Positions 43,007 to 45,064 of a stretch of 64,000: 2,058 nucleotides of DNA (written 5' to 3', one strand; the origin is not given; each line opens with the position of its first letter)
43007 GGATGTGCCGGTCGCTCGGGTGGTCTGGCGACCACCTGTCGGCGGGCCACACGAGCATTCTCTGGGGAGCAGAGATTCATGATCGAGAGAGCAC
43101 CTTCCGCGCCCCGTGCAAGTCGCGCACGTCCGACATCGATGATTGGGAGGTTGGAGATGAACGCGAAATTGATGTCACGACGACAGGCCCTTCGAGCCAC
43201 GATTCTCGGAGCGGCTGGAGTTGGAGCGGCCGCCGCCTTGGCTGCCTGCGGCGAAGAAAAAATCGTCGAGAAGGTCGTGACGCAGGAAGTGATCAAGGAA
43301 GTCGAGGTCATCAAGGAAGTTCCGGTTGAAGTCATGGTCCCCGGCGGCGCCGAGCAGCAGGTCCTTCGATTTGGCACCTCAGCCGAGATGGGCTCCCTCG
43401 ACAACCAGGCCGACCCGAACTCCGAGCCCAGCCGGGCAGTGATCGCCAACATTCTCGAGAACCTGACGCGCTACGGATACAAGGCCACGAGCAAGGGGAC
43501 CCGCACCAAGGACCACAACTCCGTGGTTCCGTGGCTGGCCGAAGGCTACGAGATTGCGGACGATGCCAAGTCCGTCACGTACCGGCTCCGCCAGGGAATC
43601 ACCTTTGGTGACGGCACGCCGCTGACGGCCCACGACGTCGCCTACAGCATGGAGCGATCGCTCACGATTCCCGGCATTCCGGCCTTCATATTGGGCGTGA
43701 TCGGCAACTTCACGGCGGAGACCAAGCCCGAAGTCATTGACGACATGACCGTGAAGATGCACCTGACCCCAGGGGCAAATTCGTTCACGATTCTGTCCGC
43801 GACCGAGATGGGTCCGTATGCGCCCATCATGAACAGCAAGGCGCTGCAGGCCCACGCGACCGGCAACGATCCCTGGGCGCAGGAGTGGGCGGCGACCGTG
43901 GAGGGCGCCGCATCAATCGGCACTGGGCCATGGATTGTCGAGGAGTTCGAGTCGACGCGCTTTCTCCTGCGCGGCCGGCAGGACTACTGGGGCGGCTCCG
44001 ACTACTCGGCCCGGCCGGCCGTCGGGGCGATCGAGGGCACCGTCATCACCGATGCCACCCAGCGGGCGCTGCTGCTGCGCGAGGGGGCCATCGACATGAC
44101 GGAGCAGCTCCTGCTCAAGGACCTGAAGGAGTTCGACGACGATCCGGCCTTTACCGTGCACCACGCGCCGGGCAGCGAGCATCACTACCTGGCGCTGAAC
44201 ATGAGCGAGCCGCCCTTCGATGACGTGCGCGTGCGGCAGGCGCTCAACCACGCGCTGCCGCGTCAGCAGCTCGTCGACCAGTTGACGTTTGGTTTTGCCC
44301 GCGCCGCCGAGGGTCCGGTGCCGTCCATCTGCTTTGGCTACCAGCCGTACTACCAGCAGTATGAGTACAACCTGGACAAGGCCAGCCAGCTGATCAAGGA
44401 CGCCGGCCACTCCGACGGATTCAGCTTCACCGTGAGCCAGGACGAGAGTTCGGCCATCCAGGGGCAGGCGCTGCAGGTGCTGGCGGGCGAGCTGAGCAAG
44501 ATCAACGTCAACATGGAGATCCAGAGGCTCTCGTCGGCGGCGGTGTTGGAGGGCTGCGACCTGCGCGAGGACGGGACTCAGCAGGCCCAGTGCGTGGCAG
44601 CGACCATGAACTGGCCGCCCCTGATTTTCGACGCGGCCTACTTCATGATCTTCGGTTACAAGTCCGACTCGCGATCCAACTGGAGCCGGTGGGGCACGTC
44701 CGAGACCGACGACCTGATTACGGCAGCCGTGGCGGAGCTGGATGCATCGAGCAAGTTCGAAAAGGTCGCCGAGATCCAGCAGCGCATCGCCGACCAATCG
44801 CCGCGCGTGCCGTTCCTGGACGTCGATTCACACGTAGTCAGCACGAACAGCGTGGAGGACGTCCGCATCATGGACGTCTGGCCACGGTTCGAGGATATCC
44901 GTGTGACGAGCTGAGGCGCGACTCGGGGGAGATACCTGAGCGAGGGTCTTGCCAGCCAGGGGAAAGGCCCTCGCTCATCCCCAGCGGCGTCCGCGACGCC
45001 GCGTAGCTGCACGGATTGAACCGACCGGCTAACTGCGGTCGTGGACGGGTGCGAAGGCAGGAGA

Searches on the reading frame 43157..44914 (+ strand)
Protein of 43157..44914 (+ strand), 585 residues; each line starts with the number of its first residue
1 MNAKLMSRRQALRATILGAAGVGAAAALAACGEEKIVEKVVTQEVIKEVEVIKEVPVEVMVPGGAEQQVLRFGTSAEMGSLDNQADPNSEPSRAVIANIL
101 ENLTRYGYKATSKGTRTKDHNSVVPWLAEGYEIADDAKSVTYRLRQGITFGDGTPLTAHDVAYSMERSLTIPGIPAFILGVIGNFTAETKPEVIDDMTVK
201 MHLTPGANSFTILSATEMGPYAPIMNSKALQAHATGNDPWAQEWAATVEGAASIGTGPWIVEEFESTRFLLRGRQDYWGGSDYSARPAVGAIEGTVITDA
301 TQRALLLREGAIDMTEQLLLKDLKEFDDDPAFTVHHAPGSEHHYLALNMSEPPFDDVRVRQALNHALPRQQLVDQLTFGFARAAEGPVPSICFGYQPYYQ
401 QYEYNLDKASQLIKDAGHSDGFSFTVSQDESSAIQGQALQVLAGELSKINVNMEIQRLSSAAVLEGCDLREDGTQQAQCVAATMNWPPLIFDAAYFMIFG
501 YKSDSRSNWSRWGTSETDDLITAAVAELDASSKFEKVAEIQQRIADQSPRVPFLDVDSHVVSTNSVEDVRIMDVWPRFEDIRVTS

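Call 13: find_related_loci(query=window:43157-44914:+, collection=genome_contigs, flank=10000)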
Query window:43157-44914:+ (585 aa) in genome_contigs; peptide patterns used: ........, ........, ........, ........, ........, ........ (x = any residue, [..] = any of these).
72 stretches matched a pattern; 6 encode a relative of the query (tblastn E <= 1e-3); 5 distinct loci.
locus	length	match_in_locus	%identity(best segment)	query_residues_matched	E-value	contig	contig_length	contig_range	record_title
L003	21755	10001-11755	98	1-585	0e+0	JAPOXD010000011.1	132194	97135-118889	MAG: Chloroflexota bacterium isolate COS3_bin_17 NODE_58_length_132194_cov_42.0562, whole genome shotgun sequence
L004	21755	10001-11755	92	1-585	0e+0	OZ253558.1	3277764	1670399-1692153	MAG: Chloroflexota bacterium isolate faa4938b-925b-4a81-b3a1-ab9e0e292ea9 genome assembly, chromosome: 1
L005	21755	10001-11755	93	1-585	0e+0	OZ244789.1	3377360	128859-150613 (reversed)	MAG: Chloroflexota bacterium isolate ab4077b5-c520-4789-84b5-e4883557eec7 genome assembly, chromosome: 1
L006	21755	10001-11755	94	1-585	0e+0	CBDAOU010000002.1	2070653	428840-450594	MAG: Chloroflexota bacterium isolate 1ab9ed6c-b116-4708-afc9-c8c3060f4704 genome assembly, contig: contig_2, whole genom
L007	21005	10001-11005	28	123-464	4e-25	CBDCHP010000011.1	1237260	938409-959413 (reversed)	MAG: Geminicoccaceae bacterium isolate 44459c5e-091d-4575-a5e1-810f64e7e4a0 genome assembly, contig: contig_11, whole ge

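Call 65: search_protein_families(library=pfam, proteins=[L003:4124-4918:-, L003:5358-6761:-, L003:6997-8547:-], max_evalue=0.001)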
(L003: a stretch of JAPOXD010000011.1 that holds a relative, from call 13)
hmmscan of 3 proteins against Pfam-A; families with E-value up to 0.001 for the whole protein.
L003:4124-4918:- (264 aa): 7 families
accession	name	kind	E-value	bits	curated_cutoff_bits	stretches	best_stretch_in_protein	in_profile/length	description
PF12796.13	Ank_2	-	1.2e-31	109.5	27.3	3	117-203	4-87/90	Ankyrin repeats (3 copies)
PF00023.36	Ank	-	2e-23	81.6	21.1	1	76-107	1-32/33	Ankyrin repeat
PF13606.12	Ank_3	-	1.6e-16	58.9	22.3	0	144-171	3-30/30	Ankyrin repeat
PF13637.12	Ank_4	-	1.2e-14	54.5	22.7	1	149-196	3-50/50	Ankyrin repeats (many copies)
PF13857.12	Ank_5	-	2.9e-14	53.5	27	1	68-113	7-51/56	Ankyrin repeats (many copies)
PF24521.3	Ank_KRIT1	-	0.0002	21.5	80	0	146-198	49-107/149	KRIT1 ankyrin-repeats domain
PF23745.1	ANK_LRRK2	-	0.00068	19.9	27.5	0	48-98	66-114/130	LRRK2 ANK repeat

L003:5358-6761:- (467 aa): 3 families
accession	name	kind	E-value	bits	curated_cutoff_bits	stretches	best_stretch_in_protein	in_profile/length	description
PF00884.28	Sulfatase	-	2e-43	149.3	25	1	5-342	2-301/301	Sulfatase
PF16347.10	SGSH_C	-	2.4e-09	38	29.3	1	302-363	11-74/154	N-sulphoglucosamine sulphohydrolase, C-terminal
PF01663.27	Phosphodiest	-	4.6e-07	30.2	23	1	151-265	135-221/342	Type I phosphodiesterase / nucleotide pyrophosphatase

L003:6997-8547:- (516 aa): 5 families
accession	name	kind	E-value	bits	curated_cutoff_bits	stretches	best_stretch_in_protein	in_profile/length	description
PF00732.25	GMC_oxred_N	-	1.6e-40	139.7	23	1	5-298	1-217/218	GMC oxidoreductase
PF05199.19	GMC_oxred_C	-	2.8e-35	122.3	24.6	1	371-506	2-139/139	GMC oxidoreductase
PF01266.30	DAO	-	2.6e-06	27.6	27.9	0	6-39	1-33/353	FAD dependent oxidoreductase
PF13450.12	NAD_binding_8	-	0.00019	22.1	21.9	1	9-39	1-30/68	NAD(P)-binding Rossmann-like domain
PF00890.30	FAD_binding_2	-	0.00032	20.5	20.4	0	6-37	1-31/414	FAD binding domain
